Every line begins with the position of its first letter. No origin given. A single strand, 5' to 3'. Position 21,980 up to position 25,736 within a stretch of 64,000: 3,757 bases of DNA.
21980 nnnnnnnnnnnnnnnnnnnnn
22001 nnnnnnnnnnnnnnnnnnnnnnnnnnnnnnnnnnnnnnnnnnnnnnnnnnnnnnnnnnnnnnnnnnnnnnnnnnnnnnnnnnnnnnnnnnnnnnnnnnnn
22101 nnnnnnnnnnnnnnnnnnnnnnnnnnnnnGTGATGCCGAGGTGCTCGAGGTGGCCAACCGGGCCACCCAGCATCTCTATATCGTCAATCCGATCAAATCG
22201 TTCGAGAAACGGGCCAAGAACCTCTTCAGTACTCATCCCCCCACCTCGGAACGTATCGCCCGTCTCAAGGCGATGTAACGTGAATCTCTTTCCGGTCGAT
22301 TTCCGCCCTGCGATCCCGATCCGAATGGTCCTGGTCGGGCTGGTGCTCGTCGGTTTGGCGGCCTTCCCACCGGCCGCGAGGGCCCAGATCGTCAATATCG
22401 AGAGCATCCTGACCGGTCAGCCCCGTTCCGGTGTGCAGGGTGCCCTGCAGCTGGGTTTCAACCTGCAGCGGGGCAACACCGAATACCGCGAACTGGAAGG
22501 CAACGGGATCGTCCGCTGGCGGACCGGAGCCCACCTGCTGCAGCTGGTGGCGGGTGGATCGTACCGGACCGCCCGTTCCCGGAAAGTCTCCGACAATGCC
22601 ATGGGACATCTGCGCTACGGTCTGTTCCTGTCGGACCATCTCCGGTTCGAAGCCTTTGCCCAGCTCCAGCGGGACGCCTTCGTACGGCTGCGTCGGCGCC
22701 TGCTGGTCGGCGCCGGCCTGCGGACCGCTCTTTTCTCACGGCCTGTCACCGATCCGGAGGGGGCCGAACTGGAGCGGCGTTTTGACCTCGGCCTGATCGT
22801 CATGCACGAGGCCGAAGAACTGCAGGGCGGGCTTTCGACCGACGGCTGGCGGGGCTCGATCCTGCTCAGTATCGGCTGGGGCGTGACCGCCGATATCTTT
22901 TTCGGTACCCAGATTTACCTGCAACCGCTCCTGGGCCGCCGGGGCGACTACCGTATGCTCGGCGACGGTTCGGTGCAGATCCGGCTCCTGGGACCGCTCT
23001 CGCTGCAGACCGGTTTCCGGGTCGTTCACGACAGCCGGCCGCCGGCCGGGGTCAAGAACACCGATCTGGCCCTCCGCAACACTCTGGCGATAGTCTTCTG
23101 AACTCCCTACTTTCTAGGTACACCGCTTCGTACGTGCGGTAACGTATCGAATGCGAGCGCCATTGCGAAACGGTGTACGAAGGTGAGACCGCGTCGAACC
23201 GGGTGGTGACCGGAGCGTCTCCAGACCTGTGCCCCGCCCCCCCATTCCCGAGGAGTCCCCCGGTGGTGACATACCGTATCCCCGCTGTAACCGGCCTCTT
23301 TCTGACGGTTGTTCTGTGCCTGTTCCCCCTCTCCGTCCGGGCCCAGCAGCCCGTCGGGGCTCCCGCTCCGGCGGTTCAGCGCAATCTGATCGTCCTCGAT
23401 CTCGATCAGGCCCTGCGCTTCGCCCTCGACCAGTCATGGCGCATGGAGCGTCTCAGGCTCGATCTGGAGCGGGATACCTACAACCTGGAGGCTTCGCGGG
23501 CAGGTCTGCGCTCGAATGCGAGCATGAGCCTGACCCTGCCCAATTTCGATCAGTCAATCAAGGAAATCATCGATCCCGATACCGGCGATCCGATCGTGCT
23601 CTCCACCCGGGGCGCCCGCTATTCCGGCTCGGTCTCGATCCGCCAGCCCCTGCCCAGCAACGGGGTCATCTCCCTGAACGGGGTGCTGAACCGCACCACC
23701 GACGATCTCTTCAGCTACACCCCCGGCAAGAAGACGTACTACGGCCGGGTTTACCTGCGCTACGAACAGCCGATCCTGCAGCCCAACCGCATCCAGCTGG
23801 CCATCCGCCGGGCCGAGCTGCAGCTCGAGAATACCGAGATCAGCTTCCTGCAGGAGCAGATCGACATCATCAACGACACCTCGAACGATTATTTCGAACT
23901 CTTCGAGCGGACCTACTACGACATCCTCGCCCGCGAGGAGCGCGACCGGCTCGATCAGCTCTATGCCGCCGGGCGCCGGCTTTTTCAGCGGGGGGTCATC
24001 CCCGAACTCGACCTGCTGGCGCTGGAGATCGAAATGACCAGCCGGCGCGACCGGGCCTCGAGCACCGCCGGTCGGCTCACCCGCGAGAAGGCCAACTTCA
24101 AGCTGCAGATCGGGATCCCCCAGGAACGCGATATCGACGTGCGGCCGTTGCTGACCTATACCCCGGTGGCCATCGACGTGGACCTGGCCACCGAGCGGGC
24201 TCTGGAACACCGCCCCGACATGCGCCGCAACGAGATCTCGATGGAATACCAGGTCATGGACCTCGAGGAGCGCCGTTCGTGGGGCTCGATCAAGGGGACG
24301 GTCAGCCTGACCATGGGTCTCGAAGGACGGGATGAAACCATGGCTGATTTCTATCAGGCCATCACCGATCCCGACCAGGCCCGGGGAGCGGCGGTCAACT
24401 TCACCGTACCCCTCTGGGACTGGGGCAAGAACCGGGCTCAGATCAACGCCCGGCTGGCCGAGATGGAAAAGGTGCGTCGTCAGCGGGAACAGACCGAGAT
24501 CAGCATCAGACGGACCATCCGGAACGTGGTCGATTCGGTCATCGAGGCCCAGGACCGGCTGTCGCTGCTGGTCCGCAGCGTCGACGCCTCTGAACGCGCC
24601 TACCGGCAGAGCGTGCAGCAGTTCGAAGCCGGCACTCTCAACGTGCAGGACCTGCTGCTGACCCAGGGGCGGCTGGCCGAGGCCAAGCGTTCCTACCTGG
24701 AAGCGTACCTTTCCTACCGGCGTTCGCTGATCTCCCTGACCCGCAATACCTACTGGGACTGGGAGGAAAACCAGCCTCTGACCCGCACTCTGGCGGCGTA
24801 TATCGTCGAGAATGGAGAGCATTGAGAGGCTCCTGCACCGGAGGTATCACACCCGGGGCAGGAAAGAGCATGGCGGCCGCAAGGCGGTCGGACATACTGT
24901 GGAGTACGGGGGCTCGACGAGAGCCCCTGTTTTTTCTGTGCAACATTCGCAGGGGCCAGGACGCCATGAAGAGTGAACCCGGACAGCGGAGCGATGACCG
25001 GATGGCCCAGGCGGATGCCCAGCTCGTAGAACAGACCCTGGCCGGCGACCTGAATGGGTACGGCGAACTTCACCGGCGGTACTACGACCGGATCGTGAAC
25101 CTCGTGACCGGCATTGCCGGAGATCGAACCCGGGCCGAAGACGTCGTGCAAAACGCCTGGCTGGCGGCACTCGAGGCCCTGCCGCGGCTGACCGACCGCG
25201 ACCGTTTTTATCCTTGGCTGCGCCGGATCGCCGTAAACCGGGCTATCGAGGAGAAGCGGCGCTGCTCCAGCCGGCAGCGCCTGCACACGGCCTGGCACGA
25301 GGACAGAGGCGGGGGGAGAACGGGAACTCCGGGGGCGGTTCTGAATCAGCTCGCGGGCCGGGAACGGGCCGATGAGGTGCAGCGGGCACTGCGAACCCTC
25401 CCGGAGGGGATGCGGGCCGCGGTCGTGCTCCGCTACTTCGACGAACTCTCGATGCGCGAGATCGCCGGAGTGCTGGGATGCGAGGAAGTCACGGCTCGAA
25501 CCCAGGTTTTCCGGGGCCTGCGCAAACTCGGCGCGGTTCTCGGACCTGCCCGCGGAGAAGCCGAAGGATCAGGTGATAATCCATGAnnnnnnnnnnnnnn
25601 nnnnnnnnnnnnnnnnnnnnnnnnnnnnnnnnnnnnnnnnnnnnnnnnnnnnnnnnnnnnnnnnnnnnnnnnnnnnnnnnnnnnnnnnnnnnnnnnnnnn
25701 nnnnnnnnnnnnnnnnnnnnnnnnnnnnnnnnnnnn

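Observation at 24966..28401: ECF sigma / zinc anti-sigma / secreted TPR-HEAT-repeat protein as one translationally coupled operon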

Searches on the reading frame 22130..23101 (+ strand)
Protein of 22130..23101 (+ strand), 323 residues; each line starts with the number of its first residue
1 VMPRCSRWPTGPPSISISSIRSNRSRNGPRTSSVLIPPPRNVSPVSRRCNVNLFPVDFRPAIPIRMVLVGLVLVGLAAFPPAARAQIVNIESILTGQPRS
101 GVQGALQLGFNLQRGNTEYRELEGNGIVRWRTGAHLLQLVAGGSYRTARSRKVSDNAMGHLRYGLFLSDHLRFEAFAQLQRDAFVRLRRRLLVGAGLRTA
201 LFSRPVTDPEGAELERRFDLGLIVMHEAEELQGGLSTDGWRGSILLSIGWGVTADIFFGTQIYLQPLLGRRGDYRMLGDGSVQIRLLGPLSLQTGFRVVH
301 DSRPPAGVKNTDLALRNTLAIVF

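Call 6: search_protein_families(library=pfam, proteins=[window:22130-23101:+], max_evalue=0.01)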
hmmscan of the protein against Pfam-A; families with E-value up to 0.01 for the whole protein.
window:22130-23101:+ (323 aa): 1 family
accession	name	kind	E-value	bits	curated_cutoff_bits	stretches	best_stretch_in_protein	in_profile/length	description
PF04338.18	DUF481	-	4e-21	76.4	21.1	1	107-323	2-210/210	Protein of unknown function, DUF481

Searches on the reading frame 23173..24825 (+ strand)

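Call 6: search_protein_families(library=pfam, proteins=[window:23173-24825:+], max_evalue=0.01)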
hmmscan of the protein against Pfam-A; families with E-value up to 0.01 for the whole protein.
window:23173-24825:+ (550 aa): 1 family
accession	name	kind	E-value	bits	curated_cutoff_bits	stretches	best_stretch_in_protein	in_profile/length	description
PF02321.23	OEP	-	1.9e-29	103.3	22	2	339-522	4-182/187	Outer membrane efflux protein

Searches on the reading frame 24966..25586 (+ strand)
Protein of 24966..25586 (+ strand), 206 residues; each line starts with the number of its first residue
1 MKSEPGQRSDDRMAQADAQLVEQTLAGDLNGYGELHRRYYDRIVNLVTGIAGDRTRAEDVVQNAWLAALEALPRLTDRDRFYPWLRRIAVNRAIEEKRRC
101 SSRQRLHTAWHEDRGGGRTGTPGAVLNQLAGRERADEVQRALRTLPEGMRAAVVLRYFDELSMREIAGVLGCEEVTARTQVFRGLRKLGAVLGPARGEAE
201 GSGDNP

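Call 6: search_protein_families(library=pfam, proteins=[window:24966-25586:+], max_evalue=0.01)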
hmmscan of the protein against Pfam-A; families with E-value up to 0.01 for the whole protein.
window:24966-25586:+ (206 aa): 4 families
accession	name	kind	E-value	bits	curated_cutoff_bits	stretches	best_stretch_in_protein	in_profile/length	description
PF08281.18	Sigma70_r4_2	-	3.9e-15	55.7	25.7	1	136-188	2-54/54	Sigma-70, region 4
PF04542.20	Sigma70_r2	-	6.6e-14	51.9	24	1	35-99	1-67/71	Sigma-70 region 2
PF07638.17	Sigma70_ECF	-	8.6e-09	36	21.1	1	18-178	5-169/185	ECF sigma factor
PF04545.22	Sigma70_r4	-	3.6e-08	33.2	24.1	1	141-188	1-48/50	Sigma-70, region 4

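Call 10: search_protein_families(library=ncbifam, proteins=[window:24966-25586:+], max_evalue=0.01)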
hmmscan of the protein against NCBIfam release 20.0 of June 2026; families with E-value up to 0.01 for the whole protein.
window:24966-25586:+ (206 aa): 83 families (the best 25 are shown)
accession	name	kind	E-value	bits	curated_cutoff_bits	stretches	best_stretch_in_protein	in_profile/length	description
NF008888.0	PRK11922.1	equivalog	3.2e-27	95.6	204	1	6-186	6-190/231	RNA polymerase sigma factor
TIGR02983.1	SigE-fam_strep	subfamily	4.1e-26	91.8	141.55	1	32-190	8-156/162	SigE family RNA polymerase sigma factor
NF009166.1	PRK12513.1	equivalog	7.4e-26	91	206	1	12-188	4-182/193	RNA polymerase sigma factor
TIGR02939.1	RpoE_Sigma70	equivalog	2.5e-25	89.6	236.15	1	14-188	4-182/190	RNA polymerase sigma factor RpoE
NF009171.0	PRK12518.1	equivalog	4.3e-23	82.1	208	1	10-189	7-181/191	RNA polymerase sigma factor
NF007223.0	PRK09641.1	equivalog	6.4e-23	81.6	209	1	14-188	2-180/187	RNA polymerase sigma factor SigW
NF004113.0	PRK05602.1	equivalog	7e-23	81.3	208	1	6-192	21-201/211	RNA polymerase sigma factor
NF007225.0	PRK09643.1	equivalog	1.4e-21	77.1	190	1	14-201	11-191/204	RNA polymerase sigma factor SigM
TIGR02937.1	sigma70-ECF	superfamily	1.8e-21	76.5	42.9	1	34-188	5-161/165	sigma-70 family RNA polymerase sigma factor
TIGR02948.1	SigW_bacill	equivalog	2.8e-21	76.4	243.1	1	15-187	3-179/187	RNA polymerase sigma factor SigW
NF009172.0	PRK12519.1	subfamily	3.3e-21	75.7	222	1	9-192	8-189/194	RNA polymerase sigma factor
NF009176.0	PRK12524.1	equivalog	2.4e-20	73.2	264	1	14-198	10-190/196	RNA polymerase sigma factor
TIGR02985.1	Sig70_bacteroi1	subfamily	9.3e-19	68.2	126.4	1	32-188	3-158/162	RNA polymerase sigma-70 factor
NF007216.0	PRK09638.1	equivalog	1.8e-18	66.9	194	1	15-188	3-170/180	RNA polymerase sigma factor SigY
TIGR02984.1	Sig-70_plancto1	subfamily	1.5e-17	63.8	183.75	2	127-192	123-188/189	RNA polymerase sigma-70 factor, Planctomycetaceae-specific subfamily 1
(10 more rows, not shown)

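Call 46: search_solved_structures(query=window:25002-25583:+, max_evalue=0.00001)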
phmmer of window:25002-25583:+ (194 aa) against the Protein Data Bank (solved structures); distinct sequences matched with E-value up to 0.00001: 15.
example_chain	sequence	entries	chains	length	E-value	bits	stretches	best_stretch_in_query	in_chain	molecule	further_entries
8z6g_B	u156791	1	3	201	1.4e-18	70.5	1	3-186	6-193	RNA polymerase sigma factor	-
6in7_B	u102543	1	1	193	1.7e-18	70.3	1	3-185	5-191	RNA polymerase sigma-H factor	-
1or7_A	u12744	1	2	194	2e-17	66.8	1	5-174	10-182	RNA polymerase sigma-E factor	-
6jbq_F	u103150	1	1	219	3e-17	66.2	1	5-174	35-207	ECF RNA polymerase sigma-E factor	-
5wuq_A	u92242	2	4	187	3.4e-14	56.2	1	9-176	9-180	ECF RNA polymerase sigma factor SigW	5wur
9m9e_F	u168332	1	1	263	4.1e-12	49.4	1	18-180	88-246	ECF RNA polymerase sigma factor SigE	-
9m9d_F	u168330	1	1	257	4.3e-12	49.4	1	18-180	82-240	ECF RNA polymerase sigma factor SigE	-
9m98_F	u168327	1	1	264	4.6e-12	49.3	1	18-180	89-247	ECF RNA polymerase sigma factor SigE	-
4cxf_A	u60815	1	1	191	4.4e-10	42.8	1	3-181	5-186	RNA POLYMERASE SIGMA FACTOR CNRH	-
6dxo_A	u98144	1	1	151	2.1e-08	37.3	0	7-84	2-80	RNA polymerase ECF-subfamily sigma factor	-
2map_A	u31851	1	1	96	3.4e-07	33.4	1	4-81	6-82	RNA polymerase sigma factor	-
2mao_A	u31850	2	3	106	3.9e-07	33.2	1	5-81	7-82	RNA polymerase sigma factor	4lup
2h27_A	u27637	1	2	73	6e-07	32.6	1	121-175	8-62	RNA polymerase Sigma E factor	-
5or5_A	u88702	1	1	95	4.3e-06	29.8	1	4-81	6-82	ECF RNA polymerase sigma-E factor,ECF RNA polymerase sigma factor SigW,ECF RNA polymerase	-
6jhe_A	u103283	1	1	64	8.6e-06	28.8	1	124-176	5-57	ECF RNA polymerase sigma factor SigW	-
